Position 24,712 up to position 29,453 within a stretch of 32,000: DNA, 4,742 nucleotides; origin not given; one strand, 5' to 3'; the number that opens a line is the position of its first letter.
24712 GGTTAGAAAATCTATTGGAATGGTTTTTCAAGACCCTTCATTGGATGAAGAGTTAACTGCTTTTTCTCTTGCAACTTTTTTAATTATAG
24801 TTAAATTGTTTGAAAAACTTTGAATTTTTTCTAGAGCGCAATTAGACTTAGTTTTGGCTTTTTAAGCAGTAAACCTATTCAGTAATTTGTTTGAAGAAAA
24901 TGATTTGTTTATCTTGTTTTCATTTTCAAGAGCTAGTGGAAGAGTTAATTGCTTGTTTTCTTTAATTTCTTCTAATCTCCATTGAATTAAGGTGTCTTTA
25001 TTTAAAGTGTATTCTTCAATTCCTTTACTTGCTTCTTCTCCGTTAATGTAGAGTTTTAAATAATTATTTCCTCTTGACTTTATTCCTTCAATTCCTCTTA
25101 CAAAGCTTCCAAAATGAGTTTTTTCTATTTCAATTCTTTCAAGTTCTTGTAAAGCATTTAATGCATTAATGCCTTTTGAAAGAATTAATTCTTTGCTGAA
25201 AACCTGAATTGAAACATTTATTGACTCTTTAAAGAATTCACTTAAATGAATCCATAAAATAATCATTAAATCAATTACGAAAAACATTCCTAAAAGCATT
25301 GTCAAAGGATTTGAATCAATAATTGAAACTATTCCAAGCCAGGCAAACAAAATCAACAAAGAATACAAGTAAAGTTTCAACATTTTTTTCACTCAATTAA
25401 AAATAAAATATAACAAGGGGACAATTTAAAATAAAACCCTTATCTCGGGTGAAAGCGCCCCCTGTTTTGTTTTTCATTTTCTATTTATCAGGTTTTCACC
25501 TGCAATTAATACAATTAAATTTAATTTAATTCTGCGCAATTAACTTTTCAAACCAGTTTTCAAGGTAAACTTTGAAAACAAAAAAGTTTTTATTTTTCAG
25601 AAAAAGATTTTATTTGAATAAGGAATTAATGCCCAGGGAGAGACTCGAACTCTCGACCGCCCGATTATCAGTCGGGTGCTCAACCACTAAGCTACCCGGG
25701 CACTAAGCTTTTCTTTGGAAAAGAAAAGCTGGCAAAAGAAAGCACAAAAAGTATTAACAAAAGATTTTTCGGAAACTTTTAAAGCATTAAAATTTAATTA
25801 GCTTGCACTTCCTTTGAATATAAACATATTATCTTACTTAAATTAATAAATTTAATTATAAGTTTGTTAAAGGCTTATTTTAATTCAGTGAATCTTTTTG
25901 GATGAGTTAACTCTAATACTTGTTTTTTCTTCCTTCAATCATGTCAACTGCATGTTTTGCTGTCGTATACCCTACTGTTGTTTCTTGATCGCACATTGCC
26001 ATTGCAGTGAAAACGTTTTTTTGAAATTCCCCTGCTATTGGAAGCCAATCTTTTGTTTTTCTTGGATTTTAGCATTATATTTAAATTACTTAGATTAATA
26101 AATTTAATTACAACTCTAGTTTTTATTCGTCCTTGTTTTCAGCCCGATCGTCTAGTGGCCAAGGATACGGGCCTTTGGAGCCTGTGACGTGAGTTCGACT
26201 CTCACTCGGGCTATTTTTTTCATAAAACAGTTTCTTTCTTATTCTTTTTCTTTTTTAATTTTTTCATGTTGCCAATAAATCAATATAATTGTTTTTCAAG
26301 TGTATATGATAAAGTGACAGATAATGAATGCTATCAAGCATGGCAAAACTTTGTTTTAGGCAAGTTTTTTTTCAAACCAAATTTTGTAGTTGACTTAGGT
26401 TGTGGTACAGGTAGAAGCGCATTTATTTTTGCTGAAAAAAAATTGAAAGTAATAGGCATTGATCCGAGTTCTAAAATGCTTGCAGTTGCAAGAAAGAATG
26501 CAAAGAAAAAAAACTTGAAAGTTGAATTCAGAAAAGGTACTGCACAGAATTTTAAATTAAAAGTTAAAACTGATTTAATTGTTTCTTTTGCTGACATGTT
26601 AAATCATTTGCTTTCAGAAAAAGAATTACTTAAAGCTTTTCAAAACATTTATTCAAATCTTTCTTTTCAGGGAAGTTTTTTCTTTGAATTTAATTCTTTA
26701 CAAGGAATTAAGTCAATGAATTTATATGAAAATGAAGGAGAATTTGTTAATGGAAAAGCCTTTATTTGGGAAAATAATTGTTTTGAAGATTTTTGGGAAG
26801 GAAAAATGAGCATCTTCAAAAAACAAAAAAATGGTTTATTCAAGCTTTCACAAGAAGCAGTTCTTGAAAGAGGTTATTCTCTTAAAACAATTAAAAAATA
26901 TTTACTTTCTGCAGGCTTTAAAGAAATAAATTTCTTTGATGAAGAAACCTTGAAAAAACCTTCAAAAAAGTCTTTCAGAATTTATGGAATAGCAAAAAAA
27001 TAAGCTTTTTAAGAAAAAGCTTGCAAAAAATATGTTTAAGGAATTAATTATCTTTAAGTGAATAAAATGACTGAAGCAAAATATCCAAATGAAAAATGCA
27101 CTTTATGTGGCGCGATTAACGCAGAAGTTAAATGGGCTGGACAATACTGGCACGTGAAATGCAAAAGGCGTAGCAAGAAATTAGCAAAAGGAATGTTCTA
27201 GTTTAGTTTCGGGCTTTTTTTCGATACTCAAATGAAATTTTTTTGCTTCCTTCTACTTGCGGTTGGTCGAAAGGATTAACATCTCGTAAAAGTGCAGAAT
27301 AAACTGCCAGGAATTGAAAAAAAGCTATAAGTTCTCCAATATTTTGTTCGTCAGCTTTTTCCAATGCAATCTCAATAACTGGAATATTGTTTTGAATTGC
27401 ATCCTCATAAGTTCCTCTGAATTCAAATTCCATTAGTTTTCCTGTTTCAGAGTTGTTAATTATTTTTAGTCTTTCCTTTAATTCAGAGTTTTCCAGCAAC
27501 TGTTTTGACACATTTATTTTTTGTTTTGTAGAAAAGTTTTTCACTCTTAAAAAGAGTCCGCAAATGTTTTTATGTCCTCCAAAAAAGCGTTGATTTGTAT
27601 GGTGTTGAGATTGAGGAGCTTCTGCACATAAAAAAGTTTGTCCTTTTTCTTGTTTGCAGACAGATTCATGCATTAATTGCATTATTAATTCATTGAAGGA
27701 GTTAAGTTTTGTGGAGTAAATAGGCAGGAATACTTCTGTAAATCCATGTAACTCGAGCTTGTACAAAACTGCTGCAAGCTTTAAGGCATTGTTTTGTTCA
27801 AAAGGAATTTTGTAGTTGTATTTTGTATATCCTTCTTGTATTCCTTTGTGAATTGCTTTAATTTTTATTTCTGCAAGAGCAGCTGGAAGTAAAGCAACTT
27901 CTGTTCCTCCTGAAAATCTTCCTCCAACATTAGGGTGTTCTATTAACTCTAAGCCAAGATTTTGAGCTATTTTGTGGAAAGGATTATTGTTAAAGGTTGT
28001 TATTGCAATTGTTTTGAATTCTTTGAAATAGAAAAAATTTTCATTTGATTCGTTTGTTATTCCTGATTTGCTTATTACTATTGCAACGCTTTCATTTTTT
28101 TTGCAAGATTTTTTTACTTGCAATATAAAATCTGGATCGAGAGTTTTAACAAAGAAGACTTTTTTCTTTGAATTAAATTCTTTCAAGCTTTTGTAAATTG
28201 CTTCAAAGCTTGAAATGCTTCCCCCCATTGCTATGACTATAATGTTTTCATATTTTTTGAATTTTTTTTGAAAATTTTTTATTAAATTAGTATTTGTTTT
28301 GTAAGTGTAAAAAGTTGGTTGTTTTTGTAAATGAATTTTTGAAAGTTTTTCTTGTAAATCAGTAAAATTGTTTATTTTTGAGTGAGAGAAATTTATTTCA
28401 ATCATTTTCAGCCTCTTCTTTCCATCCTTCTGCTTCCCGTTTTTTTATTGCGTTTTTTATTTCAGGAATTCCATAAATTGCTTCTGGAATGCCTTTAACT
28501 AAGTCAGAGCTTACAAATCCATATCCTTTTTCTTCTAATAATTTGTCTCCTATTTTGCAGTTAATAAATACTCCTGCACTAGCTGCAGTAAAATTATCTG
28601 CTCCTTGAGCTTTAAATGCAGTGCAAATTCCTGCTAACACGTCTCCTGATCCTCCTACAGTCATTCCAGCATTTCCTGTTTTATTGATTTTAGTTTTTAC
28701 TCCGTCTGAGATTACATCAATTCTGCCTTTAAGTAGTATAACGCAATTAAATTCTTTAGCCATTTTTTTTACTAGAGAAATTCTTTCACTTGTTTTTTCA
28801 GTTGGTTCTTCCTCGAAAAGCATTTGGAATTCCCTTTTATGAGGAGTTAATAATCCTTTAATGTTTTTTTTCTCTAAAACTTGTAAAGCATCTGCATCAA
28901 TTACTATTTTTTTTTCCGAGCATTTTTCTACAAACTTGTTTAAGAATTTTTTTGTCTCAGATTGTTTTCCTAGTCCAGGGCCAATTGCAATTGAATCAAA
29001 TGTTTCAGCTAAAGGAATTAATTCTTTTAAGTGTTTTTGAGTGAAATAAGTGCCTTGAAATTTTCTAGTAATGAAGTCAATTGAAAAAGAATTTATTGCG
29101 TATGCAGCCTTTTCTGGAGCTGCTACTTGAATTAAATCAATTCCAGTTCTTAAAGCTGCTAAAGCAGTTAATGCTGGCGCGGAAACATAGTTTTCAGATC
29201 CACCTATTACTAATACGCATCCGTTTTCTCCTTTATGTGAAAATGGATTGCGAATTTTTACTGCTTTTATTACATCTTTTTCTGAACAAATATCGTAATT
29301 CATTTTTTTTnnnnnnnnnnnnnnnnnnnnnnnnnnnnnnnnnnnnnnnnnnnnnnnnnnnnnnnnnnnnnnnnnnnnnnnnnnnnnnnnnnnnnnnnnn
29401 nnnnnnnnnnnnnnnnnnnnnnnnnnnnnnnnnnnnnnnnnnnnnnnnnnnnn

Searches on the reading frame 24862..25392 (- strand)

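Call 48: search_protein_families(library=pfam, proteins=[window:24862-25392:-], max_evalue=0.001)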
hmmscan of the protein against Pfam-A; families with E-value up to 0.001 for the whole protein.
window:24862-25392:- (176 aa): 1 family
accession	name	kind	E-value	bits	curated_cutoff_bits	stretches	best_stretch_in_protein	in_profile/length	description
PF14478.12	DUF4430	-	1.5e-10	41.8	23.8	1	76-141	3-71/72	Domain of unknown function (DUF4430)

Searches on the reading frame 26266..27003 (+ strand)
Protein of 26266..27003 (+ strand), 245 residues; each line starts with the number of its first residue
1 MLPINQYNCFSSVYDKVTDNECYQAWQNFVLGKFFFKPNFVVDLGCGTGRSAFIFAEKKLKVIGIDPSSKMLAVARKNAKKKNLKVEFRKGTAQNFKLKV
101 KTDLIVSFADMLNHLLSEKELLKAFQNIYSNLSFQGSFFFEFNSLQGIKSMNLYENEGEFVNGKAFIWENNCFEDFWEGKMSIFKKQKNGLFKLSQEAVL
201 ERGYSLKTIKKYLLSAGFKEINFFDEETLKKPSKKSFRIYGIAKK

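Call 48: search_protein_families(library=pfam, proteins=[window:26266-27003:+], max_evalue=0.001)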
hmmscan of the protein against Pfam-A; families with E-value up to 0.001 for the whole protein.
window:26266-27003:+ (245 aa): 10 families
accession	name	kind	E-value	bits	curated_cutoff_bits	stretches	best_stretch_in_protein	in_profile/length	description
PF13649.12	Methyltransf_25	-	4.9e-20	72.5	27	1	41-133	1-94/97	Methyltransferase domain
PF13847.12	Methyltransf_31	-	4.6e-17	62.5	27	1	41-140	7-109/145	Methyltransferase domain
PF08241.18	Methyltransf_11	-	1.3e-14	55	21.2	1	42-140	1-95/95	Methyltransferase domain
PF08242.18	Methyltransf_12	-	2.6e-12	47.7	30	1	42-136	1-96/98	Methyltransferase domain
PF13489.12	Methyltransf_23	-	2e-08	34.6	27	1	35-141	20-117/164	Methyltransferase domain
PF01209.24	Ubie_methyltran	-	3.3e-06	27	20.1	1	20-102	29-116/233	ubiE/COQ5 methyltransferase family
PF05175.20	MTS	-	5.4e-06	26.6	23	1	41-107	35-104/170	Methyltransferase small domain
PF03848.20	TehB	-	2.7e-05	24.1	20.4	1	36-111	29-105/193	Tellurite resistance protein TehB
PF13679.12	Methyltransf_32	-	0.00027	21.3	27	1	38-99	26-95/143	Methyltransferase domain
PF09445.16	Methyltransf_15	-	0.0006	19.9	22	0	40-95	3-60/165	RNA cap guanine-N2 methyltransferase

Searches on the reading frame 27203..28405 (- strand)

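Call 48: search_protein_families(library=pfam, proteins=[window:27203-28405:-], max_evalue=0.001)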
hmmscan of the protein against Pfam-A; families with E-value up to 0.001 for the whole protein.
window:27203-28405:- (400 aa): 1 family
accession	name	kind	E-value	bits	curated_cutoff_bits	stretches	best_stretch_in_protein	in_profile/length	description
PF00342.24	PGI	-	5.8e-11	42.1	22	1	48-393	92-464/486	Phosphoglucose isomerase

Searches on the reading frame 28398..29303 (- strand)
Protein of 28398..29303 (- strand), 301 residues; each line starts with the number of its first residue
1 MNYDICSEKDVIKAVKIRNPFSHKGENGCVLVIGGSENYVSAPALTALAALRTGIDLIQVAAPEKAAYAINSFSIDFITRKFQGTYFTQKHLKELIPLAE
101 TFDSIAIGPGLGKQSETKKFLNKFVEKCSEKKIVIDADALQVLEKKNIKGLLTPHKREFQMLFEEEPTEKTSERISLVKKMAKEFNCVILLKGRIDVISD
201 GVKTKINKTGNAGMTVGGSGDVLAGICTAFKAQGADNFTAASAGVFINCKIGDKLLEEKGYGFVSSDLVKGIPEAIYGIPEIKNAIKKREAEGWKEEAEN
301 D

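Call 48: search_protein_families(library=pfam, proteins=[window:28398-29303:-], max_evalue=0.001)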
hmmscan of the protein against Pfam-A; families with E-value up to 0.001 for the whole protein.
window:28398-29303:- (301 aa): 3 families
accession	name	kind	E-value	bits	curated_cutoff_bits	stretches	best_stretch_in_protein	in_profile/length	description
PF01256.23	Carb_kinase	-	1.7e-53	182.1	27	1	30-273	1-241/242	NAD(P)H-hydrate dehydratase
PF02110.20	HK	-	2.4e-09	37.4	27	1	170-248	136-215/247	Hydroxyethylthiazole kinase family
PF08543.17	Phos_pyr_kin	-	0.00077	19.3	27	0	128-261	97-242/246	Phosphomethylpyrimidine kinase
